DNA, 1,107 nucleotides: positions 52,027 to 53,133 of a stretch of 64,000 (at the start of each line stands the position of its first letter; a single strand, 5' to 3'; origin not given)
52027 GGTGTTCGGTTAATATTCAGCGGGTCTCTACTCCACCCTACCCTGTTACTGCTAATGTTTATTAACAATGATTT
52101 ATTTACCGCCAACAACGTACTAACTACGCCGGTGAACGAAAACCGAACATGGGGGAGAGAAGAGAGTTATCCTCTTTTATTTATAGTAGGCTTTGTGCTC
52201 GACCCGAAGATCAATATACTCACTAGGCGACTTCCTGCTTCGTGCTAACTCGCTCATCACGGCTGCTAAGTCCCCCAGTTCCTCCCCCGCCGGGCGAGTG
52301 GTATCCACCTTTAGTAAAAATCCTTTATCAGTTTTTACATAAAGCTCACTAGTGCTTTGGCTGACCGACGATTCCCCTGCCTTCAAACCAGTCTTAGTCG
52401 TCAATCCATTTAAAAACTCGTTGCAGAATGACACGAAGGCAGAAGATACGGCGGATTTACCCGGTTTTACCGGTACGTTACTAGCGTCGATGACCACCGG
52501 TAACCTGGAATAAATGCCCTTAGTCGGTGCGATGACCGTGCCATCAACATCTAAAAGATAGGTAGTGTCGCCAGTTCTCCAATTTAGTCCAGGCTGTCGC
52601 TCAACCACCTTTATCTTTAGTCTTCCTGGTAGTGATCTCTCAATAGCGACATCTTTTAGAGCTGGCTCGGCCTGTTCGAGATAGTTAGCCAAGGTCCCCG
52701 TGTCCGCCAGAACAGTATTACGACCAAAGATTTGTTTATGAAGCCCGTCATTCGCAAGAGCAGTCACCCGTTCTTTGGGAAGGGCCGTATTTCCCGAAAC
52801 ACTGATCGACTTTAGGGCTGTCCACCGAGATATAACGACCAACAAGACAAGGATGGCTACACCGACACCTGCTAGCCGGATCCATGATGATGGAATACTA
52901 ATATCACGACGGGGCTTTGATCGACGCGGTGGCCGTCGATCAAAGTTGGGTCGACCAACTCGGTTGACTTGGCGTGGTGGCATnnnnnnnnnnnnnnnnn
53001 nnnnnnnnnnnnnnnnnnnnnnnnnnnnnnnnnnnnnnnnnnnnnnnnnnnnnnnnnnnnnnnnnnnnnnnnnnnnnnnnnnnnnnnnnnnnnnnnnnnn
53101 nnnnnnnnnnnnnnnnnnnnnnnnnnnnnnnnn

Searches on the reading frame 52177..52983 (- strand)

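Call 63: search_protein_families(library=pfam, proteins=[window:52177-52983:-], max_evalue=0.01)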
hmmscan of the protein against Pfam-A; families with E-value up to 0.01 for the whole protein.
window:52177-52983:- (268 aa): 2 families
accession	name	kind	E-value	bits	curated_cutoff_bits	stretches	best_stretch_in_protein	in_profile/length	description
PF08478.15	POTRA_1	-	3e-08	34.3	23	1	57-129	3-69/69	POTRA domain, FtsQ-type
PF03799.20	FtsQ_DivIB_C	-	0.00039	21.7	21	1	135-260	3-114/114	Cell division protein FtsQ/DivIB, C-terminal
